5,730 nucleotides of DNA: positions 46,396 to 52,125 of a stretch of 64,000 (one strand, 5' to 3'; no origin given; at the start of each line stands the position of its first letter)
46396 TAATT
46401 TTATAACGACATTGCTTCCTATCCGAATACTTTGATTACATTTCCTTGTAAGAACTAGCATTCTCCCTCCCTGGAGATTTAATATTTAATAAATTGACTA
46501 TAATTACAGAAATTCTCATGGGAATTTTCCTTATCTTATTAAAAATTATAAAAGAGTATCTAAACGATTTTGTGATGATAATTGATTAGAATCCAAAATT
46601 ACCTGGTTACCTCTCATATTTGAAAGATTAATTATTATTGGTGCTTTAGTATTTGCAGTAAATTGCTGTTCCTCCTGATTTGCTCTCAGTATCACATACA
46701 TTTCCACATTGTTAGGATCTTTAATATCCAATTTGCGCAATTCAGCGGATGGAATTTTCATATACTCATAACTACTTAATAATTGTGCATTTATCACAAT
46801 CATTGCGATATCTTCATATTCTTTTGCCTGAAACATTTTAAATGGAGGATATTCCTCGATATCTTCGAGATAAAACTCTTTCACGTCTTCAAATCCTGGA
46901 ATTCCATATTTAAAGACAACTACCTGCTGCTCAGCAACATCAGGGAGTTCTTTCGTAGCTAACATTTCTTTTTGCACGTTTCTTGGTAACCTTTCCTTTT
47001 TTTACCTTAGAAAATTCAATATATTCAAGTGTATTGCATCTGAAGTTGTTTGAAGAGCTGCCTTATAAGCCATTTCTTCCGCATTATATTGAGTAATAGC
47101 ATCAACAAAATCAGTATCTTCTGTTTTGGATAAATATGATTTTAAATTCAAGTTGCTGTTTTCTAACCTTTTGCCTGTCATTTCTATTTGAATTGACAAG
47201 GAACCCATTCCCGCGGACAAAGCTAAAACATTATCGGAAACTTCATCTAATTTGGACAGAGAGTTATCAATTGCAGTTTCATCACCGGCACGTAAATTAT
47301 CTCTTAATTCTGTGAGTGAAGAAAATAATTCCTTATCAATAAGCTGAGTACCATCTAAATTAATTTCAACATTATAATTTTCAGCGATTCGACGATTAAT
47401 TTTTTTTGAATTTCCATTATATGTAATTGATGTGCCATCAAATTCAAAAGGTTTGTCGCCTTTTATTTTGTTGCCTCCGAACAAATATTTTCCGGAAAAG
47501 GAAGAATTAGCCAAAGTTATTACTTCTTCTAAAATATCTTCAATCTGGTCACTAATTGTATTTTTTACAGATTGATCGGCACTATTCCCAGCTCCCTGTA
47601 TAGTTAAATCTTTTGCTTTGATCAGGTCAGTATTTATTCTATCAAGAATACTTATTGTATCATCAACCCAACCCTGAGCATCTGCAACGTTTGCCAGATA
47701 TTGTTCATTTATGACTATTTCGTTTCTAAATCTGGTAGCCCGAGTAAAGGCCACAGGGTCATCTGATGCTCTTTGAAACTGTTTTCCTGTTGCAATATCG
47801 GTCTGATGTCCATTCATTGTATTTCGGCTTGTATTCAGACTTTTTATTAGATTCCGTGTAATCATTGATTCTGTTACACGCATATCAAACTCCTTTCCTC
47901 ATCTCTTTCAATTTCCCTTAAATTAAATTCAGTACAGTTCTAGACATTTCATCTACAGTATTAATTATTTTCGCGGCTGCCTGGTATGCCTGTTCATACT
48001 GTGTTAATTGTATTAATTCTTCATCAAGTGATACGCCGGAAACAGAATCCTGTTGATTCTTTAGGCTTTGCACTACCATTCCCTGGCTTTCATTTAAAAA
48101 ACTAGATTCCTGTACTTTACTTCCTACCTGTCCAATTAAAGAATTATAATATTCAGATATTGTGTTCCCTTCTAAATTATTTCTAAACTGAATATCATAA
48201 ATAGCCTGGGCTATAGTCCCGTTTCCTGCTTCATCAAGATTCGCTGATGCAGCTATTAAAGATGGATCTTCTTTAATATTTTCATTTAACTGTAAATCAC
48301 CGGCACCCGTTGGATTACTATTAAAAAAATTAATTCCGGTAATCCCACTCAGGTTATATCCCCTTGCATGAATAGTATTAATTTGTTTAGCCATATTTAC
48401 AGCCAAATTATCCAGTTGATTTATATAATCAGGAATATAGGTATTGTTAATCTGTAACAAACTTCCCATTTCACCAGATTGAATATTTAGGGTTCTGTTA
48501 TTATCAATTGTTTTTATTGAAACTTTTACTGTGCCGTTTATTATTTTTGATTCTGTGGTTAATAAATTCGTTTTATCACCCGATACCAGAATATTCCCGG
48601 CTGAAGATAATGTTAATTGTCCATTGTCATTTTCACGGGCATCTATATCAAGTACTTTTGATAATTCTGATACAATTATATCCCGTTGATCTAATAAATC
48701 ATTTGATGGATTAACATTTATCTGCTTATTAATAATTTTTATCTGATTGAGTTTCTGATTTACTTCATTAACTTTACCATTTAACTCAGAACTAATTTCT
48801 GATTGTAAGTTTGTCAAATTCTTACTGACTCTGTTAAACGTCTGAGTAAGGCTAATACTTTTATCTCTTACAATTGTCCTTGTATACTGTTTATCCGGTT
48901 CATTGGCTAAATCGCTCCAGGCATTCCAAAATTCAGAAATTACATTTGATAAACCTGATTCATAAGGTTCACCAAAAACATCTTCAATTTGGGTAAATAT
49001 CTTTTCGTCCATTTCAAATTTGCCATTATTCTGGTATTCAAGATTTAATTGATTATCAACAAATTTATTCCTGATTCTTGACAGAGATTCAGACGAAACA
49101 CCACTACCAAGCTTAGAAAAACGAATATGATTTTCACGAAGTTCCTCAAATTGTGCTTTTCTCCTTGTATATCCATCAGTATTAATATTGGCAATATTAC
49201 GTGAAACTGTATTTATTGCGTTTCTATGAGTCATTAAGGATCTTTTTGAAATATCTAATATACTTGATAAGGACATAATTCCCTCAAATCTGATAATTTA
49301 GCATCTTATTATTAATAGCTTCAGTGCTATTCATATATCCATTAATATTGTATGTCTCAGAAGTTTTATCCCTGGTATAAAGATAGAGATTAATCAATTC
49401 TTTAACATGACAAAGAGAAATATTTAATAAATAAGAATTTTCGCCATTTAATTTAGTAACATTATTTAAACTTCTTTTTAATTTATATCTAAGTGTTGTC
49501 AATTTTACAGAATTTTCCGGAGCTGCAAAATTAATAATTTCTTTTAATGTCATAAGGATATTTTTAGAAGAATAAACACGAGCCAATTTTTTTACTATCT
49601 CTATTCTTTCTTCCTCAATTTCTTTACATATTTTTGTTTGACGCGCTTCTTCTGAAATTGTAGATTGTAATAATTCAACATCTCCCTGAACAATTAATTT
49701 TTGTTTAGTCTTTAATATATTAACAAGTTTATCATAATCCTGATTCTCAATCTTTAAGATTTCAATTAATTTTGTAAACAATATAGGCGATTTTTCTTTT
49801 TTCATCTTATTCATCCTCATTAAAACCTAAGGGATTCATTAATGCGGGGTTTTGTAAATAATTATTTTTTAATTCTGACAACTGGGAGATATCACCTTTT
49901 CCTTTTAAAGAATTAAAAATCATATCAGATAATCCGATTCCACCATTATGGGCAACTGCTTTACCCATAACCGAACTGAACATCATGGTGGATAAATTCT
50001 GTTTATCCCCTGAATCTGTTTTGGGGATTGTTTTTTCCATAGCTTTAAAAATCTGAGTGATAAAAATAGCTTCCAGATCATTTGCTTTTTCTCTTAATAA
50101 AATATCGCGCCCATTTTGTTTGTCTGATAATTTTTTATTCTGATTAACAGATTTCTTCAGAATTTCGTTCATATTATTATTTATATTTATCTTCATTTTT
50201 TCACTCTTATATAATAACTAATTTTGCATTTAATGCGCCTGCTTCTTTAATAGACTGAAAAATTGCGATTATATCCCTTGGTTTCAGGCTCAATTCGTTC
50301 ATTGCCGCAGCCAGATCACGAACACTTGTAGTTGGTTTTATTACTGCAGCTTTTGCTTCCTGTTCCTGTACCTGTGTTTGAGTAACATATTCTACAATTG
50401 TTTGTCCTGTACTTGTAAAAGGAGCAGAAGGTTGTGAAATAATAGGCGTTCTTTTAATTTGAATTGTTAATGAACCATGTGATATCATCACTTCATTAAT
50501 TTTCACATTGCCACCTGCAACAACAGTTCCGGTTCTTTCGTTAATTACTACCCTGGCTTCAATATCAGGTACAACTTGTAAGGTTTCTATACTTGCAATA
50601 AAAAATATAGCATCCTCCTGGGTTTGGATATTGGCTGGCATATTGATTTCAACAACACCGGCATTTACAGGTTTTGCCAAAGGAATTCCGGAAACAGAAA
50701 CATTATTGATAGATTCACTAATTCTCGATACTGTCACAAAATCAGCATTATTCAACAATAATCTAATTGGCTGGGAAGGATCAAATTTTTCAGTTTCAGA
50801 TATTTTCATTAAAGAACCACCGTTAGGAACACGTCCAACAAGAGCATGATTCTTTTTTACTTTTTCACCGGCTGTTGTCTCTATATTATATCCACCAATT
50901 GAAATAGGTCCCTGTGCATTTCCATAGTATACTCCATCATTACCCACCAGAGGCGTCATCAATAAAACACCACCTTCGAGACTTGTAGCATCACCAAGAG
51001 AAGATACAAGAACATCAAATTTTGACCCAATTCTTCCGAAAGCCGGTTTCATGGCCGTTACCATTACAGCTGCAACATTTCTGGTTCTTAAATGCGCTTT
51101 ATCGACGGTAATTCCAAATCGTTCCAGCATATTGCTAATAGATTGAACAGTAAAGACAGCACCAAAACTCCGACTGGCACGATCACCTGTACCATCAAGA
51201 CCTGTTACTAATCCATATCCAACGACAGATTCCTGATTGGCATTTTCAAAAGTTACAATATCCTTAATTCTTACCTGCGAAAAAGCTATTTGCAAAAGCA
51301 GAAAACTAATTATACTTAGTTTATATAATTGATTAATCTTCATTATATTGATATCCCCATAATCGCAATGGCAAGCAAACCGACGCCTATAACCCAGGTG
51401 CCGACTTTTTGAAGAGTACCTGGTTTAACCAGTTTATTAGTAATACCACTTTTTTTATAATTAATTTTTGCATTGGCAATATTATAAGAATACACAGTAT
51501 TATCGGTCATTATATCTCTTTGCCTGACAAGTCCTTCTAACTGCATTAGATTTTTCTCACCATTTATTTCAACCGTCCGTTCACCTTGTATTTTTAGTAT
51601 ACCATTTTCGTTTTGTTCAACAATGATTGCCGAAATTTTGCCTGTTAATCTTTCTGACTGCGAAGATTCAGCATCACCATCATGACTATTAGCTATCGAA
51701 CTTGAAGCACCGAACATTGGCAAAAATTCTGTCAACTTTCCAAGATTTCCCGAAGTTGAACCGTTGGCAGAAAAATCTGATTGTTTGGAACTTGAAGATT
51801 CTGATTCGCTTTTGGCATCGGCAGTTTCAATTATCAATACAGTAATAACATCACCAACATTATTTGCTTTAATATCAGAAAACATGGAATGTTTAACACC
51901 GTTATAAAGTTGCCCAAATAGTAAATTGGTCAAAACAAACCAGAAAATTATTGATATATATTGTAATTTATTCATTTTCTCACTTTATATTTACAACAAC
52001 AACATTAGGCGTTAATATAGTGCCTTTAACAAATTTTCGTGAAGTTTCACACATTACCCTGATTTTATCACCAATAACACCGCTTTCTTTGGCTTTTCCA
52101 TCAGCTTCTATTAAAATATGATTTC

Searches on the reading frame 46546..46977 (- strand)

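Call 104: search_protein_families(library=pfam, proteins=[window:46546-46977:-], max_evalue=0.00001)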
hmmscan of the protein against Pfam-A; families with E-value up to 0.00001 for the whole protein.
window:46546-46977:- (143 aa): 1 family
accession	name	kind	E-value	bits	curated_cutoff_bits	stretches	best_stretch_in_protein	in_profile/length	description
PF02623.20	FliW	-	4.3e-28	98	25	1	22-137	3-120/122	FliW protein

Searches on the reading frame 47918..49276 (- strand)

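Call 104: search_protein_families(library=pfam, proteins=[window:47918-49276:-], max_evalue=0.00001)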
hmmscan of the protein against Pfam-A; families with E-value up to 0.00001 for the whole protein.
window:47918-49276:- (452 aa): 3 families
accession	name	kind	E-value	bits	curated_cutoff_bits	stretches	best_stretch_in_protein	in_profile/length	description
PF22638.1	FlgK_D1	-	2e-55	188.4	28.6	1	95-318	2-233/233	Flagellar hook-associated protein FlgK helical domain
PF06429.18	Flg_bbr_C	-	3.1e-12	46.2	23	1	412-451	7-46/46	Flagellar basal body rod FlgEFG protein C-terminal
PF00460.25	Flg_bb_rod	-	2.7e-06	27.7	20.7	1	13-37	7-31/31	Flagella basal body rod protein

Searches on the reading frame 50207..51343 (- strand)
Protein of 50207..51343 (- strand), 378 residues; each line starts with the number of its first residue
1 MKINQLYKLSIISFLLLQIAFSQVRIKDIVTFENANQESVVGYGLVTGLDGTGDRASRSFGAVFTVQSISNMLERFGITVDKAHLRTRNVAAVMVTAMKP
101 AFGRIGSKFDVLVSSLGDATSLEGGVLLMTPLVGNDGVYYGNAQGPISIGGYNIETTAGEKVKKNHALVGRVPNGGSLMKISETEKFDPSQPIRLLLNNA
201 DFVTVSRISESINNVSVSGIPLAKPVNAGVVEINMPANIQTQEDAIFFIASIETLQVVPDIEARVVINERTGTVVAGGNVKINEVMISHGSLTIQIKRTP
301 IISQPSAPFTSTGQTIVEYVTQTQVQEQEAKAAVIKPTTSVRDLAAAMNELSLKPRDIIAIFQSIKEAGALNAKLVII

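Call 11: search_protein_families(library=pfam, proteins=[window:50207-51343:-])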
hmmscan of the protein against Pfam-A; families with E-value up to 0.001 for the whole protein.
window:50207-51343:- (378 aa): 1 family
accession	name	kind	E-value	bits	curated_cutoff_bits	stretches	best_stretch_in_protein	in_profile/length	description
PF02119.21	FlgI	-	1.5e-113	379.7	25.3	1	25-377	1-343/343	Flagellar P-ring protein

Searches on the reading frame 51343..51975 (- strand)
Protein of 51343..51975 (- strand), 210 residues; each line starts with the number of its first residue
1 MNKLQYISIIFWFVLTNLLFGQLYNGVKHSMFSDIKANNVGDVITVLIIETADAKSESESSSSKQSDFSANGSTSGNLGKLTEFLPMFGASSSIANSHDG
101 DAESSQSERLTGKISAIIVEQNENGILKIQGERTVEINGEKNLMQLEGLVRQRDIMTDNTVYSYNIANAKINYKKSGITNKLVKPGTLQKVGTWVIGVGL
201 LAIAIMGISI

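Call 11: search_protein_families(library=pfam, proteins=[window:51343-51975:-])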
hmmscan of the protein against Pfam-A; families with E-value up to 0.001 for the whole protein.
window:51343-51975:- (210 aa): 1 family
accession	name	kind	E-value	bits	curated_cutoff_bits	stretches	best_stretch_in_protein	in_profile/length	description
PF02107.21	FlgH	-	1e-41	142.8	27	1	23-194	7-169/172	Flagellar L-ring protein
